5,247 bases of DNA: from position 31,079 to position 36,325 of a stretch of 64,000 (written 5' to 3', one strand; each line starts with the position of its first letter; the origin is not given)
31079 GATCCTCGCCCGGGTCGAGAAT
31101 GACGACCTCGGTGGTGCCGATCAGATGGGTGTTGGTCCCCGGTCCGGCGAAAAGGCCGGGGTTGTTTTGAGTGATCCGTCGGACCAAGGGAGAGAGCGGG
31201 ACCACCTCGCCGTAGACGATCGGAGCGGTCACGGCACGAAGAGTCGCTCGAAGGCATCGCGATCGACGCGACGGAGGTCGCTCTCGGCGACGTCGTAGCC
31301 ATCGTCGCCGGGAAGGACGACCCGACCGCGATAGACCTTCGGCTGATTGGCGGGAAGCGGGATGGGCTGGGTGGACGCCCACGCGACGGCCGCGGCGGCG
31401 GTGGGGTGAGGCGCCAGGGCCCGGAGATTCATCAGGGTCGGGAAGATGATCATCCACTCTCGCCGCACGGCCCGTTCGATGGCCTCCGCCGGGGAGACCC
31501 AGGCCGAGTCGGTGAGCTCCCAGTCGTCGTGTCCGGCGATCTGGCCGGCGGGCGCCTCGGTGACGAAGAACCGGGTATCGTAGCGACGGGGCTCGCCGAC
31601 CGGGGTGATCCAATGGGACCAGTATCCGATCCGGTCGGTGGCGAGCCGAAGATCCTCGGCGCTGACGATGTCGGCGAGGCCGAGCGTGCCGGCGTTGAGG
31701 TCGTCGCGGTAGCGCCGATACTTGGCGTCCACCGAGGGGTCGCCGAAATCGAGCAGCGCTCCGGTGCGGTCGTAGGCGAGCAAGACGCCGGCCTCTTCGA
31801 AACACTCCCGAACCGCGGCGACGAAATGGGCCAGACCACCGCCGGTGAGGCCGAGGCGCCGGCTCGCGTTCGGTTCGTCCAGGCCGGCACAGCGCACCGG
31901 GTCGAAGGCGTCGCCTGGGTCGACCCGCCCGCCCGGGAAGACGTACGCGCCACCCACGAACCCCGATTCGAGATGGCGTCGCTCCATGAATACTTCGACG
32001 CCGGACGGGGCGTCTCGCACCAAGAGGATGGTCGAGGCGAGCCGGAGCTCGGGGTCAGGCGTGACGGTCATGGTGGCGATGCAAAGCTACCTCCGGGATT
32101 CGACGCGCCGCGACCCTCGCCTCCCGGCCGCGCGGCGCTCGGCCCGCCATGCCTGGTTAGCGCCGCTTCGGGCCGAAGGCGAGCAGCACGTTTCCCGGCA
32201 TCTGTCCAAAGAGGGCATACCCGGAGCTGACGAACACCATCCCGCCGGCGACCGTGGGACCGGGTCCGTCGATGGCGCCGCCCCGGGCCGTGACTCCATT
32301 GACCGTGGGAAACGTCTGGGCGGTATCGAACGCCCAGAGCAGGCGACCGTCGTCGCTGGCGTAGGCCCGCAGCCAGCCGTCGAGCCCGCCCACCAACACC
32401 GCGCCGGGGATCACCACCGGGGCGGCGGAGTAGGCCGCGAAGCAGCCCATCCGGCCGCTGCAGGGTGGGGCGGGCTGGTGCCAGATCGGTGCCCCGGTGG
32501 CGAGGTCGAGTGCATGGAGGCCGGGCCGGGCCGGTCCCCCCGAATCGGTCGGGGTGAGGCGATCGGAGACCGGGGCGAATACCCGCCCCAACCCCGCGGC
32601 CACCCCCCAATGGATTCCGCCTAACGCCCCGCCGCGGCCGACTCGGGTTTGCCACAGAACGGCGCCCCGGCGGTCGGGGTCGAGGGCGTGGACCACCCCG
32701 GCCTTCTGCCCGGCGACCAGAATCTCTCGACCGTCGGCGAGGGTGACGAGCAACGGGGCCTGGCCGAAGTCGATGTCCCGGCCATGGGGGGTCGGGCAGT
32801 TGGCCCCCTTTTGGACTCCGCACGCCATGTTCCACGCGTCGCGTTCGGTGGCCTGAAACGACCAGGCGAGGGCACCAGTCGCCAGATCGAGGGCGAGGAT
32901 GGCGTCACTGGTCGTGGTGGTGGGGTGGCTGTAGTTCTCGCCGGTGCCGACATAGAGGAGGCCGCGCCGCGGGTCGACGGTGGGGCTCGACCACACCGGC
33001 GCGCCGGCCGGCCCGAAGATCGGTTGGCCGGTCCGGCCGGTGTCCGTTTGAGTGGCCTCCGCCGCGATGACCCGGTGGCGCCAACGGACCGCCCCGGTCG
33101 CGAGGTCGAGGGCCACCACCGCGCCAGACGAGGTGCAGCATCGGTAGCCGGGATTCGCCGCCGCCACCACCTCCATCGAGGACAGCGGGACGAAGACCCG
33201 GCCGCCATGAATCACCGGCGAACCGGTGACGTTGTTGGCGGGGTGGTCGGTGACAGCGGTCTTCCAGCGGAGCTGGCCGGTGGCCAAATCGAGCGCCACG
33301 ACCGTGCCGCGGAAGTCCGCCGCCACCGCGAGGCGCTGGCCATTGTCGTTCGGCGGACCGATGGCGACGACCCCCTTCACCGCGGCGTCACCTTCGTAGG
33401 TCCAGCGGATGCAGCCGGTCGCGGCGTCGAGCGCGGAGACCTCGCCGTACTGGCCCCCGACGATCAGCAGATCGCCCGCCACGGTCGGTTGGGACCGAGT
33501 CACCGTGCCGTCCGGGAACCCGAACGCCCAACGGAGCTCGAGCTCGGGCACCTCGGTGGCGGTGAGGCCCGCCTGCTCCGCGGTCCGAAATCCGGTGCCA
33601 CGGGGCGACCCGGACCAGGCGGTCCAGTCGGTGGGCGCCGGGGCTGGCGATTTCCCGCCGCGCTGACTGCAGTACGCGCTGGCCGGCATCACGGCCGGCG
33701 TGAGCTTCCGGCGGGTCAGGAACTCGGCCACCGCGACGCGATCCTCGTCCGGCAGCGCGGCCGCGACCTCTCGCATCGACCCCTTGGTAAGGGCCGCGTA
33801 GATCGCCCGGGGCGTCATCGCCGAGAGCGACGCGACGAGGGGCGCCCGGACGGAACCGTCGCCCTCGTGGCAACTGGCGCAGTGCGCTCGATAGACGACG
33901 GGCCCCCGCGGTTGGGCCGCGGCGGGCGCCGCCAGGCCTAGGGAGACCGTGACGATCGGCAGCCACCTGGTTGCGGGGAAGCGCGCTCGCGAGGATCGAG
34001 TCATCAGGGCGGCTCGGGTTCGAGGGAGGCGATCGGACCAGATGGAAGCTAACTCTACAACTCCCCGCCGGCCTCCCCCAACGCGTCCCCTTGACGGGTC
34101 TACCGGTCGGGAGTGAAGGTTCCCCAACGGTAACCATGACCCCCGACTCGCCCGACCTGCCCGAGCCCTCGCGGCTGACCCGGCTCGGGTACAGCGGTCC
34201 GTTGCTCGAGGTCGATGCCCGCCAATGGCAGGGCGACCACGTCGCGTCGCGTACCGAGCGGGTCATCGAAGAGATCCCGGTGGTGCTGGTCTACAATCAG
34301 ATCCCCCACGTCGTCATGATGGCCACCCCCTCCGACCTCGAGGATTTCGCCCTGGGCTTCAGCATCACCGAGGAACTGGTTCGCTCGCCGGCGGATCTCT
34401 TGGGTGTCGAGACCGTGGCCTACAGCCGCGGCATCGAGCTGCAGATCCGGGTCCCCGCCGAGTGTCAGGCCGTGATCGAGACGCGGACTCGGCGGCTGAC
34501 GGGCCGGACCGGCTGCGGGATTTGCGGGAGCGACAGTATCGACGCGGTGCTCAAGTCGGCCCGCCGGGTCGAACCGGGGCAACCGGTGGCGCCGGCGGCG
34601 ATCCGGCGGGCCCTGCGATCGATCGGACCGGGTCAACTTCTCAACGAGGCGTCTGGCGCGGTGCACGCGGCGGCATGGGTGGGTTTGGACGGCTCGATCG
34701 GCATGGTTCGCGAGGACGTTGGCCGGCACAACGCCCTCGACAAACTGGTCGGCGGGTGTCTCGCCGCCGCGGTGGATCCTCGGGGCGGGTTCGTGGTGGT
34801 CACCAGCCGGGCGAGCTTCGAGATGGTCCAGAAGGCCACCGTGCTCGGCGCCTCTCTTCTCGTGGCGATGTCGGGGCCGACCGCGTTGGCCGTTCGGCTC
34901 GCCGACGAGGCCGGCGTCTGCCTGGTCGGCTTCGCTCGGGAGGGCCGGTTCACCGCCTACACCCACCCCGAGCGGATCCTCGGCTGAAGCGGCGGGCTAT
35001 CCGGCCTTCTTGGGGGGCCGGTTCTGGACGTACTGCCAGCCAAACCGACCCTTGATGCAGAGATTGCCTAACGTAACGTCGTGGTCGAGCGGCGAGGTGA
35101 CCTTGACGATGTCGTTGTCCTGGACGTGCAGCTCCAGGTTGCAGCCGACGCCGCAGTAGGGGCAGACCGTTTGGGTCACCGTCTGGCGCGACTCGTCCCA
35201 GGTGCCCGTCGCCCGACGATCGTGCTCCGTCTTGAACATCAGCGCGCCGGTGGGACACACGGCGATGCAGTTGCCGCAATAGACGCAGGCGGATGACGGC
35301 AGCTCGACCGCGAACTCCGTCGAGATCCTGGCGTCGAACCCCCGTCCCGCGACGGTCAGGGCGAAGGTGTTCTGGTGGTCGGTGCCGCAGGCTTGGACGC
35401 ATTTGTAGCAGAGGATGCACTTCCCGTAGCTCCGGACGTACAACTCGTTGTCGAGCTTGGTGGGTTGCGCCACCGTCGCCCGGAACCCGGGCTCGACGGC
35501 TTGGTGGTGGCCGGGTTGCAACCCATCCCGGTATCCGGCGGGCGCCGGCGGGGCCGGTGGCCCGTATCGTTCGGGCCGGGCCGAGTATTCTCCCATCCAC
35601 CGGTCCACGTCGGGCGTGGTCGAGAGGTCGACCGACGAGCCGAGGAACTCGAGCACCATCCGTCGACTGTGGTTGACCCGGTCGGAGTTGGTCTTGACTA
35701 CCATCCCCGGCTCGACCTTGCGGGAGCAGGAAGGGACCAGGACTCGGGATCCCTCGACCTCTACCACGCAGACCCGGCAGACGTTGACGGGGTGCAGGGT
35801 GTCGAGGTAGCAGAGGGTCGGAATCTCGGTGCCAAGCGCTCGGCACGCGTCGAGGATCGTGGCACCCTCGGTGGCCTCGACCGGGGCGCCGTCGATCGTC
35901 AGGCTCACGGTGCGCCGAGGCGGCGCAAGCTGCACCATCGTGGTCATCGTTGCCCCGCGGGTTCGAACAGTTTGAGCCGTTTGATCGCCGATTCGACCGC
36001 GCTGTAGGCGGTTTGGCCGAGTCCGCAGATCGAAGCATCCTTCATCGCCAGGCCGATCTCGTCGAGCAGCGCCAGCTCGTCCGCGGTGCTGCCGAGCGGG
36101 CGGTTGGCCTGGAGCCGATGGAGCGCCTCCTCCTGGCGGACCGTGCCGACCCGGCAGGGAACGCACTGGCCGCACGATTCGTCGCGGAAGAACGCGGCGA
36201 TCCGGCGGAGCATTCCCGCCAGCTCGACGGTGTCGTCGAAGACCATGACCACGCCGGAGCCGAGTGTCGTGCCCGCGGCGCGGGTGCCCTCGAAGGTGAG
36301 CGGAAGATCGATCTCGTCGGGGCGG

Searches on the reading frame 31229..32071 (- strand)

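Call 37: search_protein_families(library=pfam, proteins=[window:31229-32071:-], max_evalue=0.00001)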
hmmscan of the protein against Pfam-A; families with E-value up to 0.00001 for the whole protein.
window:31229-32071:- (280 aa): 1 family
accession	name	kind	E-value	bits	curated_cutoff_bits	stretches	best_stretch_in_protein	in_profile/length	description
PF00293.34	NUDIX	-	6.2e-08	33.2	21.1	0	151-200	69-122/134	NUDIX domain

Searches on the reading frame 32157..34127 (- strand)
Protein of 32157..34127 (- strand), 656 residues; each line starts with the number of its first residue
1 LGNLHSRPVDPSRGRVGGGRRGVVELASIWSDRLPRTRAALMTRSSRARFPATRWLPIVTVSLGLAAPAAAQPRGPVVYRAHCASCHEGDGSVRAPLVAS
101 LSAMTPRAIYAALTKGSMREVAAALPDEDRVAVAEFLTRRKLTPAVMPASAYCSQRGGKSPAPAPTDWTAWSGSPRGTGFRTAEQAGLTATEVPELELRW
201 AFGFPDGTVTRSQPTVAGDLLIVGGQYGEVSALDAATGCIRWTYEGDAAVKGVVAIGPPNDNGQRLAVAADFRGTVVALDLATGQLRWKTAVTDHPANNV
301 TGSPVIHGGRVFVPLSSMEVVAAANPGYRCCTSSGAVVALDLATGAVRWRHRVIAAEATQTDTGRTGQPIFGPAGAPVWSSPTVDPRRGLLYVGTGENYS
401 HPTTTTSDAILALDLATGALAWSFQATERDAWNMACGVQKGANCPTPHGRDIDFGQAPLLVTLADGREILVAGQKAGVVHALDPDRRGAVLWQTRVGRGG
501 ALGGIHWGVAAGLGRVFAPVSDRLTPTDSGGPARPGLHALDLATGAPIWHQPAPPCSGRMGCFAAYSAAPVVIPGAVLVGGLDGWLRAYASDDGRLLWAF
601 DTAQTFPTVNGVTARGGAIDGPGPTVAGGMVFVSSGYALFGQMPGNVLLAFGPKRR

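Call 8: search_protein_families(library=pfam, proteins=[window:32157-34127:-])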
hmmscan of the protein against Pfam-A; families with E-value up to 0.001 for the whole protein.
window:32157-34127:- (656 aa): 4 families
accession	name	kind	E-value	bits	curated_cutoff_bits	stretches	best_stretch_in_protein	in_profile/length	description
PF13360.13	PQQ_2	-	1.6e-31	110.2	27.6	3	210-363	25-155/233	Outer membrane protein assembly factor BamB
PF01011.28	PQQ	-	6.8e-29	101.5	26.7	1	168-434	1-294/595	Glucose/ethanol/alcohol dehydrogenase, beta-propeller domain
PF13570.13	Beta-prop_ACSF4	-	2.4e-16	60.5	133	1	197-409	40-206/329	Beta-alanine-activating enzyme, beta-propeller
PF13442.11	Cytochrome_CBB3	-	3.6e-09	37.3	27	1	72-137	3-68/68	Cytochrome C oxidase, cbb3-type, subunit III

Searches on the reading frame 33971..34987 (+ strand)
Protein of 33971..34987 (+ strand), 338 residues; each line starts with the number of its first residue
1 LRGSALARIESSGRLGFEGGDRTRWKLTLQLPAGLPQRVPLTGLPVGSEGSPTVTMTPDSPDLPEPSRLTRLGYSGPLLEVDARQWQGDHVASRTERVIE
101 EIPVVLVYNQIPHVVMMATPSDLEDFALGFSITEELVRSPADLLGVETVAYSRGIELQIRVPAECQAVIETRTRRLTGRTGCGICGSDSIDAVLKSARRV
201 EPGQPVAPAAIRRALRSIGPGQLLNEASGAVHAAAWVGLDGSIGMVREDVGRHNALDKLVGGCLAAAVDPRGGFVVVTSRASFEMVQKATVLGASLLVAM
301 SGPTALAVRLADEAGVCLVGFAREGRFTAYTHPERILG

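Call 27: search_protein_families(library=ncbifam, proteins=[window:33971-34987:+], max_evalue=0.00001)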
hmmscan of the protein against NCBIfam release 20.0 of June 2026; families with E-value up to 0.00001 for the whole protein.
window:33971-34987:+ (338 aa): 2 families
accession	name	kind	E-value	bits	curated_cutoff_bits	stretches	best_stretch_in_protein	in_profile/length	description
TIGR00129.1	fdhD_narQ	equivalog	2.6e-58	197.2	140.9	1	95-336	2-235/237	formate dehydrogenase accessory sulfurtransferase FdhD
NF001943.0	PRK00724.1-2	equivalog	9.1e-55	185.6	269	1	87-336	15-272/274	formate dehydrogenase accessory sulfurtransferase FdhD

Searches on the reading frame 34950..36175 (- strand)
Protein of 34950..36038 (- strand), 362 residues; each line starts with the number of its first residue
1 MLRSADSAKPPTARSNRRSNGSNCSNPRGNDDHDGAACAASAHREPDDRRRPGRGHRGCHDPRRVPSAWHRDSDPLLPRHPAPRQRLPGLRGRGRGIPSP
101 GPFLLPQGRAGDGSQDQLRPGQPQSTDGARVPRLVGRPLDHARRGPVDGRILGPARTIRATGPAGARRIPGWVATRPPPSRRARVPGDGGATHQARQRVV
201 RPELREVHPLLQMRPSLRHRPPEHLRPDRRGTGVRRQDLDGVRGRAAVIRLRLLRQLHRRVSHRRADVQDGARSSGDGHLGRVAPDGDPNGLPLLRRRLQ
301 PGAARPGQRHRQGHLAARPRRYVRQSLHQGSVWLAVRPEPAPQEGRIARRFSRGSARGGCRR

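Call 8: search_protein_families(library=pfam, proteins=[window:34950-36038:-, window:34997-36175:-])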
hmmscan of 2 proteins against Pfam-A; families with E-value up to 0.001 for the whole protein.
window:34950-36038:- (362 aa): 0 families

window:34997-36175:- (392 aa): 8 families
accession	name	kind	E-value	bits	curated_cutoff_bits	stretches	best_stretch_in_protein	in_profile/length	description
PF13510.11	Fer2_4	-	7.4e-22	77.7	22.8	1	88-164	2-81/82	2Fe-2S iron-sulfur cluster binding domain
PF04879.21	Molybdop_Fe4S4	-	1.8e-20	73.1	22.7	1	332-385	2-55/55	Molybdopterin oxidoreductase Fe4S4 domain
PF12838.12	Fer4_7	-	3e-10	40.8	27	2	252-311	1-52/52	4Fe-4S dicluster domain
PF13237.11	Fer4_10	-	6.7e-08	32.8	25.5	1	294-345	6-48/53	4Fe-4S dicluster domain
PF22117.2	Fer4_Nqo3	-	2.5e-07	31.2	27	1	252-312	10-66/67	NADH-quinone oxidoreductase subunit 3, ferredoxin-like domain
PF00037.32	Fer4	-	3.7e-07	30.1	21.1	1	295-312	6-23/24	4Fe-4S binding domain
PF13187.11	Fer4_9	-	5.2e-06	26.8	27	1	252-311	1-51/52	4Fe-4S dicluster domain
PF13484.11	Fer4_16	-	0.00013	23.1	30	0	297-322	2-28/66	4Fe-4S double cluster binding domain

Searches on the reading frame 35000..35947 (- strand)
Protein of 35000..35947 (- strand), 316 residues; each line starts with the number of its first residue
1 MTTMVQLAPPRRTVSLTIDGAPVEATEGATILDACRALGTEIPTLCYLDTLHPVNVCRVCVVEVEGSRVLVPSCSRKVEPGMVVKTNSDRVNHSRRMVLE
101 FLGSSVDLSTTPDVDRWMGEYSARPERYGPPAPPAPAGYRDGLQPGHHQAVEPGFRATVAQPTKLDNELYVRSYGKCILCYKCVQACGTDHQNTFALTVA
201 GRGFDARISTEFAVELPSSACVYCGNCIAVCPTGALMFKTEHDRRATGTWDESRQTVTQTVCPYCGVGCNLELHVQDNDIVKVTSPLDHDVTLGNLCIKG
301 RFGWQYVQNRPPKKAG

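Call 27: search_protein_families(library=ncbifam, proteins=[window:35000-35947:-], max_evalue=0.00001)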
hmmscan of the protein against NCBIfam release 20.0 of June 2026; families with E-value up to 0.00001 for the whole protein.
seq(316 aa): 20 families
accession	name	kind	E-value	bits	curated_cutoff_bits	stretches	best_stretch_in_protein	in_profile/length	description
NF040763.1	FeFe_hydrog_A6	exception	4e-48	164.2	765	2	14-104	1-91/571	NADH-dependent [FeFe] hydrogenase, group A6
TIGR01973.1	NuoG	equivalog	1.2e-38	133.3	470.05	2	16-102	1-87/606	NADH-quinone oxidoreductase subunit NuoG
NF005745.0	PRK07569.1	equivalog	5.1e-38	130.8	333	2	14-102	4-92/238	bidirectional hydrogenase complex protein HoxU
NF006305.0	PRK08493.1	equivalog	2.9e-32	111.7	591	2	14-100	2-86/819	NADH-quinone oxidoreductase subunit G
NF040762.1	Hydr_FeFe_Clost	exception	2.6e-28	99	900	2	16-99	3-86/572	ferredoxin hydrogenase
NF005895.0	PRK07860.1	equivalog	4.2e-26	91.2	802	2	6-102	10-108/811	NADH-quinone oxidoreductase subunit G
NF009454.0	PRK12814.1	equivalog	1.1e-21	76.9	916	1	13-101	3-91/657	putative NADPH-dependent glutamate synthase small subunit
TIGR01591.1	Fdh-alpha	equivalog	9.1e-15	53.8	666.25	1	260-310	1-51/672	formate dehydrogenase subunit alpha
TIGR02512.1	FeFe_hydrog_A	subfamily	5.9e-14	51.7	405.95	1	172-263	4-93/375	[FeFe] hydrogenase, group A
NF041513.1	formate_DH_Act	exception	8e-10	37.1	1400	1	252-309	37-94/1067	formate dehydrogenase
NF004546.0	PRK05888.3-3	equivalog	2.4e-08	33.6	260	1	172-243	61-131/196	NADH-quinone oxidoreductase subunit NuoI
NF042909.1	FMH_DH_FwdF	exception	2.5e-08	33.4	375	1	167-268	48-146/336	tungsten-dependent formylmethanofuran dehydrogenase subunit FwdF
TIGR01971.1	NuoI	subfamily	1e-07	31.5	113.05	1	173-244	40-106/121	NADH-quinone oxidoreductase, chain I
NF004537.0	PRK05888.1-3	equivalog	1.7e-07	31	163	0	220-243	114-137/204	NADH-quinone oxidoreductase subunit NuoI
NF004541.0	PRK05888.2-2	equivalog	9.7e-07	28.8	217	0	220-243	95-118/168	NADH-quinone oxidoreductase subunit NuoI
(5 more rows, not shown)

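Call 41: search_solved_structures(query=window:35000-35947:-, max_evalue=1e-10, show_alignments=2)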
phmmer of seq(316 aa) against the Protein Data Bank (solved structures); distinct sequences matched with E-value up to 1e-10: 69 (the best 60 are shown).
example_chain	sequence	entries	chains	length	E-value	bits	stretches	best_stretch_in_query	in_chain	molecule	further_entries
6tg9_A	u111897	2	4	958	1.1e-42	149.7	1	13-309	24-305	Formate dehydrogenase subunit alpha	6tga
9wxb_B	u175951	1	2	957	2.4e-42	148.5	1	13-310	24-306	Formate dehydrogenase alpha subunit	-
7vw6_A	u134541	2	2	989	2.7e-39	138.5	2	174-309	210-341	Formate dehydrogenase | Tungsten-containing formate dehydrogenase alpha subunit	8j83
7e5z_A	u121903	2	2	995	2.7e-39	138.5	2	174-309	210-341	Formate dehydrogenase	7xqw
8oh5_C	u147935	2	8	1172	1.9e-38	135.7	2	160-309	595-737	Formate dehydrogenase-O, major subunit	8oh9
8a6t_A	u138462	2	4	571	3.4e-37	131.6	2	173-281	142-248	Electron bifurcating hydrogenase subunit HydA1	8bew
9bov_A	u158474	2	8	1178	1.3e-36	129.7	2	171-310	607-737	Molybdopterin oxidoreductase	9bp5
7t2r_A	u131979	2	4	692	6.3e-35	124.2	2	13-103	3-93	NiFe hydrogenase subunit A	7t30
7q4v_A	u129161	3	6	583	2.7e-31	112.2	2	14-105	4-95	Iron hydrogenase HydA1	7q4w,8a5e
9gzq_A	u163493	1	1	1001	4.3e-27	98.4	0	253-309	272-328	Probable oxidoreductase YjgC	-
7p5h_A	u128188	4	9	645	4.8e-27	98.3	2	166-263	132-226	Fe-hydrogenase, subunit alpha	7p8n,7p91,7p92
8rqz_C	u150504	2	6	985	5.6e-27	98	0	253-309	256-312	Probable oxidoreductase YjgC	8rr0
7zm7_A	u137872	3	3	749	1.8e-24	89.8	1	13-302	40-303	NADH-ubiquinone oxidoreductase-like protein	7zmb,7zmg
7q5y_A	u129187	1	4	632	4.8e-24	88.4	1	14-310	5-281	NADH dehydrogenase I chain G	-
6gcs_A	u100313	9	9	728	1.9e-23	86.5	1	13-303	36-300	75-KDA PROTEIN (NUAM) | Subunit NUAM of NADH:Ubiquinone Oxidoreductase (Complex I) | NADH-ubiquinone oxidoreductase 78 kDa subunit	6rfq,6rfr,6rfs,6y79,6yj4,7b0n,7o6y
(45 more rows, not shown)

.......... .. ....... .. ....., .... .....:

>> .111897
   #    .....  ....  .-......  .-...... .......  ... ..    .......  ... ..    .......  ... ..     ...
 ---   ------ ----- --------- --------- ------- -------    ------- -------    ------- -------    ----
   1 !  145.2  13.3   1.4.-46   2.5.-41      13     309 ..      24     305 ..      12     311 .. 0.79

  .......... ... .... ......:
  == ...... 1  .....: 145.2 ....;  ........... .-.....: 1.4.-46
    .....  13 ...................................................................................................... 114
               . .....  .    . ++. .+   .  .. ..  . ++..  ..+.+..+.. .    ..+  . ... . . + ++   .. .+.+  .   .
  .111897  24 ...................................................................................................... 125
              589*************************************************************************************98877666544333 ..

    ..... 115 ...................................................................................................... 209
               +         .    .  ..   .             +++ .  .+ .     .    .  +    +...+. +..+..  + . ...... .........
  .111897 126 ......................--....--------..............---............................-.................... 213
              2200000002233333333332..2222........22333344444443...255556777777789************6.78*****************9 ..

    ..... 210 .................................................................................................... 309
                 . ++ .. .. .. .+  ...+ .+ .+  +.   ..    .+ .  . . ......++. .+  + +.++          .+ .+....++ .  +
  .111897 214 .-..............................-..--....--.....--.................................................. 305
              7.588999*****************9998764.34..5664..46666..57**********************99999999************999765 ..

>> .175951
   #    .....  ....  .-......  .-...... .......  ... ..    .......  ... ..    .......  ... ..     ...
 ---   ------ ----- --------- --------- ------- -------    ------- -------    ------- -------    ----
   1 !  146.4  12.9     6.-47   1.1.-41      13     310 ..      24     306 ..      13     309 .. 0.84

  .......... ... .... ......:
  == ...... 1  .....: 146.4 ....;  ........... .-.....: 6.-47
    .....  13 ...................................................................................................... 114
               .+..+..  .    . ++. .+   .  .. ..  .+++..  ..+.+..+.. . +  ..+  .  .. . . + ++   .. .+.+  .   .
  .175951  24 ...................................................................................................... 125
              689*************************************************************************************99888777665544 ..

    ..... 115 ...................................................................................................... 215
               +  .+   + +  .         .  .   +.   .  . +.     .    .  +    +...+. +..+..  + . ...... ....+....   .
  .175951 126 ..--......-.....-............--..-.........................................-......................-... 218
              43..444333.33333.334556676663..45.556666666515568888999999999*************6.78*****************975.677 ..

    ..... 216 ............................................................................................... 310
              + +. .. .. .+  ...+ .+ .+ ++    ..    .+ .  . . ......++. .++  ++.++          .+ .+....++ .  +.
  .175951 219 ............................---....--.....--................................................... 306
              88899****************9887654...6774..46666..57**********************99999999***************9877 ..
